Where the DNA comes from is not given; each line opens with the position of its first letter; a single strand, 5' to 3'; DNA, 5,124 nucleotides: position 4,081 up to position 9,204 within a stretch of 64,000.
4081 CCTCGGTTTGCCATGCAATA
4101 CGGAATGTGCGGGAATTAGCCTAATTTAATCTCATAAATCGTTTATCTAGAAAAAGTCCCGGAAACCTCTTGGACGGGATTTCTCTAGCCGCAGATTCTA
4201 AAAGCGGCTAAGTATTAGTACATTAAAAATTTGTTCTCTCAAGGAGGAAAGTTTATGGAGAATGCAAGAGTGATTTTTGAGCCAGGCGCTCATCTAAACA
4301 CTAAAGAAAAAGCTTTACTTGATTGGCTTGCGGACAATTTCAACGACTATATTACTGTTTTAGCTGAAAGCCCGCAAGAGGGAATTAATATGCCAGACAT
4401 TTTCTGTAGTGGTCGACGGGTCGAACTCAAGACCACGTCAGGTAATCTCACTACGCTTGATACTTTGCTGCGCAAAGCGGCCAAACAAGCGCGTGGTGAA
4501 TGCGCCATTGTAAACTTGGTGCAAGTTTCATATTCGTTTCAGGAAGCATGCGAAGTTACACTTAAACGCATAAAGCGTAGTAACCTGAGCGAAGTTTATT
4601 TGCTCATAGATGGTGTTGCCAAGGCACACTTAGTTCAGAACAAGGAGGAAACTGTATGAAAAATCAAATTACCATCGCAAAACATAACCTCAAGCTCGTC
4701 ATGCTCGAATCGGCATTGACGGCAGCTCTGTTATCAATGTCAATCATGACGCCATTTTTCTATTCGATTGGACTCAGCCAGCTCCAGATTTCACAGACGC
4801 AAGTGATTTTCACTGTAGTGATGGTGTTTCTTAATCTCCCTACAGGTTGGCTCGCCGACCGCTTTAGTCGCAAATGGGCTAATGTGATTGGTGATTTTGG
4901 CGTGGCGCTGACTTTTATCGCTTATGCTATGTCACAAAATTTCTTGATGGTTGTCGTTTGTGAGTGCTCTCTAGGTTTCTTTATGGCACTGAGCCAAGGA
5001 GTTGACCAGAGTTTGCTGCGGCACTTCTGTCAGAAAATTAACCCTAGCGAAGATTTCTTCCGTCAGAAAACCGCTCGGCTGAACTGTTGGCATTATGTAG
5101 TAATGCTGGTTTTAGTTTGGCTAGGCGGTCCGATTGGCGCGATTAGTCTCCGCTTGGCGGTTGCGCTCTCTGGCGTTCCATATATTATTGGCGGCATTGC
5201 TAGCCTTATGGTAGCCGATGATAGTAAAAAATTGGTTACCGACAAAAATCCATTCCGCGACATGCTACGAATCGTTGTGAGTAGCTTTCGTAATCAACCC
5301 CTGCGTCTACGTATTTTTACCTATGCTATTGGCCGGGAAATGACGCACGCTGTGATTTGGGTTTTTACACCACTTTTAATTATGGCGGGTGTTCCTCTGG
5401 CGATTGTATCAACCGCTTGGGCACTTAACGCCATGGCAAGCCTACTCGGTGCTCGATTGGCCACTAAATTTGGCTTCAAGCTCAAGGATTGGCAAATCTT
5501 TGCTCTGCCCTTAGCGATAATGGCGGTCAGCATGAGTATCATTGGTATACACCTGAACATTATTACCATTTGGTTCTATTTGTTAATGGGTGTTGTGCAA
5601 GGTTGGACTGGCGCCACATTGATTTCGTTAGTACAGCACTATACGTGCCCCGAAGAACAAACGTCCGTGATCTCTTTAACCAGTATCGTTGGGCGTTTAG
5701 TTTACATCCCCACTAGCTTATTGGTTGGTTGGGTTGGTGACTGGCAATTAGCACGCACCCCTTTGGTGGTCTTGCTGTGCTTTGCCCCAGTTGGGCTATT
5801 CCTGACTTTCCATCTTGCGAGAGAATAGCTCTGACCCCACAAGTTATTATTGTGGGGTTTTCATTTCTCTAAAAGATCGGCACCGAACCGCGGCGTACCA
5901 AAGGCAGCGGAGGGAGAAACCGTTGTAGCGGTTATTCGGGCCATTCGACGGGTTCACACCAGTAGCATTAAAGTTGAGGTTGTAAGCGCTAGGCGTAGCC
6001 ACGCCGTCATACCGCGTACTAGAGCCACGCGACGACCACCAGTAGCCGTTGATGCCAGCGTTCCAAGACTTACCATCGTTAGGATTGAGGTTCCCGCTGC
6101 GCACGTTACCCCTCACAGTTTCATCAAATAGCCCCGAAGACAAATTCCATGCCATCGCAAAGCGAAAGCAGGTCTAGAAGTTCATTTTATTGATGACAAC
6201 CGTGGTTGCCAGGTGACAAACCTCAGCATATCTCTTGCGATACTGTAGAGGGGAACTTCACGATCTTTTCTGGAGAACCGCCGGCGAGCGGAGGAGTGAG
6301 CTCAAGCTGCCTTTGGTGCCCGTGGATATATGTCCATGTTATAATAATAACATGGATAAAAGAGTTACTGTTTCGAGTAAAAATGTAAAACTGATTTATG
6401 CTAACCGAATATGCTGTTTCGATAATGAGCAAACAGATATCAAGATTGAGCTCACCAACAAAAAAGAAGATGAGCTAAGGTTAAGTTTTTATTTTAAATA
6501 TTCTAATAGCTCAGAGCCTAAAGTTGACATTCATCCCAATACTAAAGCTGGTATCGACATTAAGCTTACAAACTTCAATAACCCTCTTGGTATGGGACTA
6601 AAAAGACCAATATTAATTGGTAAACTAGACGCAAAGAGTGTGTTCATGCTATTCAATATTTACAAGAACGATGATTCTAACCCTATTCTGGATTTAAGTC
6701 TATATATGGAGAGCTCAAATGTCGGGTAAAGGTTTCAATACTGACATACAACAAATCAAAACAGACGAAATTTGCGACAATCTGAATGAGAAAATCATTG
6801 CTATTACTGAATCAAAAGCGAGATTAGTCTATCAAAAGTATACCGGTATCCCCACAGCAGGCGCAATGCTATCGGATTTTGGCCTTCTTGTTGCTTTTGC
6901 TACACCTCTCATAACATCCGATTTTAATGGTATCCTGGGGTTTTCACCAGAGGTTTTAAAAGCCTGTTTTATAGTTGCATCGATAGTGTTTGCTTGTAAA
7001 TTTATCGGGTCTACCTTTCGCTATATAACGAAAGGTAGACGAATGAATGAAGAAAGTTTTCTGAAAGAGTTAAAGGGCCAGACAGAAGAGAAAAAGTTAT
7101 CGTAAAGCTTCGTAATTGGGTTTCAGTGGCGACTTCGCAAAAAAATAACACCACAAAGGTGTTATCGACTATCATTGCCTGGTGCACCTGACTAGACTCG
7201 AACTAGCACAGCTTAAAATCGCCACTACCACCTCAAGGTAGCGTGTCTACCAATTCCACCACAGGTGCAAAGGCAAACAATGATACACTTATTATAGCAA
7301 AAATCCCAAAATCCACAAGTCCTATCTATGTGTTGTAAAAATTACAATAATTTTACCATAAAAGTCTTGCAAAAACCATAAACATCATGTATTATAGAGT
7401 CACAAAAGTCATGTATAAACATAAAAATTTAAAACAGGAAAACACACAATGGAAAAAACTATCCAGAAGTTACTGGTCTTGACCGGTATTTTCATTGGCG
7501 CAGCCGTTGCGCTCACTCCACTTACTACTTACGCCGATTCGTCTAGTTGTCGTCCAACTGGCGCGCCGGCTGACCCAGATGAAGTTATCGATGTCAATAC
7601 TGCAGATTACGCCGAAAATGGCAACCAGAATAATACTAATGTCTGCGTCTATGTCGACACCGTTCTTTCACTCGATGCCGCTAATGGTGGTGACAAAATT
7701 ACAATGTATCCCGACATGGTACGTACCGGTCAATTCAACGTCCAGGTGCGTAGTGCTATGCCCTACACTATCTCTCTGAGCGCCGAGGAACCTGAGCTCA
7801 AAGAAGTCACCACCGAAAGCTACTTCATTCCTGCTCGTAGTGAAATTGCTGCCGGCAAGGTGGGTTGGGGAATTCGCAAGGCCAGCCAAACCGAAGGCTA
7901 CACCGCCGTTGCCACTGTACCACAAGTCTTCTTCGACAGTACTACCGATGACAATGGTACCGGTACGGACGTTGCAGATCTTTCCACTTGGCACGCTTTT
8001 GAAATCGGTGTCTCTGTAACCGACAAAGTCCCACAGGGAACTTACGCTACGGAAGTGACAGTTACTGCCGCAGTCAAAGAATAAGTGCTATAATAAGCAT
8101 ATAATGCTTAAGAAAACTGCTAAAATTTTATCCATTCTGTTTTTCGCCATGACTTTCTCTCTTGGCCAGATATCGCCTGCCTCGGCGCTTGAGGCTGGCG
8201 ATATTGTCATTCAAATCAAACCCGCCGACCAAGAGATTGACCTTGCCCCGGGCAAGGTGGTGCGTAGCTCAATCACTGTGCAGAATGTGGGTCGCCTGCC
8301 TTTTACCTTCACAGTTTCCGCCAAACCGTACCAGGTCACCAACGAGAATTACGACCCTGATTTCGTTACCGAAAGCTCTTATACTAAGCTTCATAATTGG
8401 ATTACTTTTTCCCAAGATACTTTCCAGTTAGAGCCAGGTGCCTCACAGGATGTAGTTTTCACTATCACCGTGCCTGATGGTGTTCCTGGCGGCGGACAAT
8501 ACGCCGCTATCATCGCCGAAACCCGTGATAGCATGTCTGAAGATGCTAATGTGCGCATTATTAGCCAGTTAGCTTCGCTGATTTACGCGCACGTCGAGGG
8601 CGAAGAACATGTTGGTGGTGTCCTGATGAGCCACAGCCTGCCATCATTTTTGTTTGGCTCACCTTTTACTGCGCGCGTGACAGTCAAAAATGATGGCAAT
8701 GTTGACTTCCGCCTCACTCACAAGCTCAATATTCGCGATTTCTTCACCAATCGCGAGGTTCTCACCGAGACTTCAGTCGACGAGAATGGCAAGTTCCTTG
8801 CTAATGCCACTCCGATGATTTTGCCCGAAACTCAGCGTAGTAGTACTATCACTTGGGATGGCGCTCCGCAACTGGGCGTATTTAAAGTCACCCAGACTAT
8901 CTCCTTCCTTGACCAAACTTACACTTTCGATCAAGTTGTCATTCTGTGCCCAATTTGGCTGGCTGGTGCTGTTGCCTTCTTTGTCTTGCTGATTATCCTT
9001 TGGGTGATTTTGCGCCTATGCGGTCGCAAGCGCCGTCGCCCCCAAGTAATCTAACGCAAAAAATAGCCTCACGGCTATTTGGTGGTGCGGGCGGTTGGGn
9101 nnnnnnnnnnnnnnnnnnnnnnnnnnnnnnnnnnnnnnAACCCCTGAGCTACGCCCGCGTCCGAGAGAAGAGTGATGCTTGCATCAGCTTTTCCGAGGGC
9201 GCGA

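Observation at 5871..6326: Family of five lectin-like C-terminal coding cassettes with nucleotide-conserved junctions and variable interiors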

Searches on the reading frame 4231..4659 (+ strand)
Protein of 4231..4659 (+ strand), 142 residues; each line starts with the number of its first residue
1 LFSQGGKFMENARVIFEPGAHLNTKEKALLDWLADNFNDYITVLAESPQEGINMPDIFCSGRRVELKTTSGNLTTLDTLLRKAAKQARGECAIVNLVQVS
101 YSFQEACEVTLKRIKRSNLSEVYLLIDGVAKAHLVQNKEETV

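Call 57: search_protein_families(library=pfam, proteins=[window:4231-4659:+], max_evalue=1)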
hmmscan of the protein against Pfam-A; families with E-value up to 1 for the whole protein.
window:4231-4659:+ (142 aa): 1 family
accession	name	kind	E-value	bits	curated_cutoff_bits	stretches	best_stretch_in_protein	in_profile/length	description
PF18451.7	CdiA_C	-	6.8e-05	23.4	26.6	1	55-118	3-65/81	Contact-dependent growth inhibition CdiA C-terminal domain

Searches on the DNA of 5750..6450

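Call 75: search_rna_families(source=window, start=5750, end=6450, threshold=evalue, max_evalue=1)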
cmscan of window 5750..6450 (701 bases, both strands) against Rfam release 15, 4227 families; matches with E-value up to 1: 0.
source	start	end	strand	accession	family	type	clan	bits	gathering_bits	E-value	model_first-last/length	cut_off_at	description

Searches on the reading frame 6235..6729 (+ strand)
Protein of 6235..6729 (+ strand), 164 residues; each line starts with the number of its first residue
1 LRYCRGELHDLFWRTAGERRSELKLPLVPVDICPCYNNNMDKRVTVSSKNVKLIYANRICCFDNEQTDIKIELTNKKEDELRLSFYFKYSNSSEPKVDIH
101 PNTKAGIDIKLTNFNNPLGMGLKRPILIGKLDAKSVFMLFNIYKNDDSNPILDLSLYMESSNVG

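Call 30: search_protein_families(library=pfam, proteins=[window:6235-6729:+], max_evalue=0.01)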
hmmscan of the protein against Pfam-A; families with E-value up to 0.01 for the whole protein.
window:6235-6729:+ (164 aa): 1 family
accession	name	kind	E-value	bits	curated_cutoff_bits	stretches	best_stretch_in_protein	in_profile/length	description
PF21732.2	DUF6864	-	6.2e-17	61.9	27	1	46-159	2-114/114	Domain of unknown function (DUF6864)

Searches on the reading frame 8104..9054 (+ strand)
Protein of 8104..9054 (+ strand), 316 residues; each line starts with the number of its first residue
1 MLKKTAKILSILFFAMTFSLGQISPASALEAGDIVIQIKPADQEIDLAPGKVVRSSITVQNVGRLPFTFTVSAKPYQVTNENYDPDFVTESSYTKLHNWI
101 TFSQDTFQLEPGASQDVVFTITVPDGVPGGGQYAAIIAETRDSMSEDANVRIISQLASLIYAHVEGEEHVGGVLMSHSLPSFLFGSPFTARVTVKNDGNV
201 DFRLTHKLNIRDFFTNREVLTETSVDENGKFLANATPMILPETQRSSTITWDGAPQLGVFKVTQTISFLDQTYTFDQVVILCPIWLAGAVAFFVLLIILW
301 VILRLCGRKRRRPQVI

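Call 57: search_protein_families(library=pfam, proteins=[window:8104-9054:+], max_evalue=1)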
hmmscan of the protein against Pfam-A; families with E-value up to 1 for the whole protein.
window:8104-9054:+ (316 aa): 6 families
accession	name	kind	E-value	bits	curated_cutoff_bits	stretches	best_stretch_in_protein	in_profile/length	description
PF06280.18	fn3_5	-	1.9e-05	25.8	27.6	1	54-128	11-85/112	Fn3-like domain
PF10633.15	NPCBM_assoc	-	0.0082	16.7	24.4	0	108-131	45-68/78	NPCBM-associated, NEW3 domain of alpha-galactosidase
PF06030.18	WxLIP_PGBD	-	0.04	14.4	27.3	1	45-128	21-109/121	WxL Interacting Protein, peptidoglycan binding domain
PF11611.13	DUF4352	-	0.057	14.2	25.9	0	56-104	41-82/122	Domain of unknown function (DUF4352)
PF05393.16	Hum_adeno_E3A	-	0.094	13.3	22.9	1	271-313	28-69/100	Human adenovirus early E3A glycoprotein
PF23619.1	Ig_VWA7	-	0.15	12.7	27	0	47-132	12-77/104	VWA7 Ig-like domain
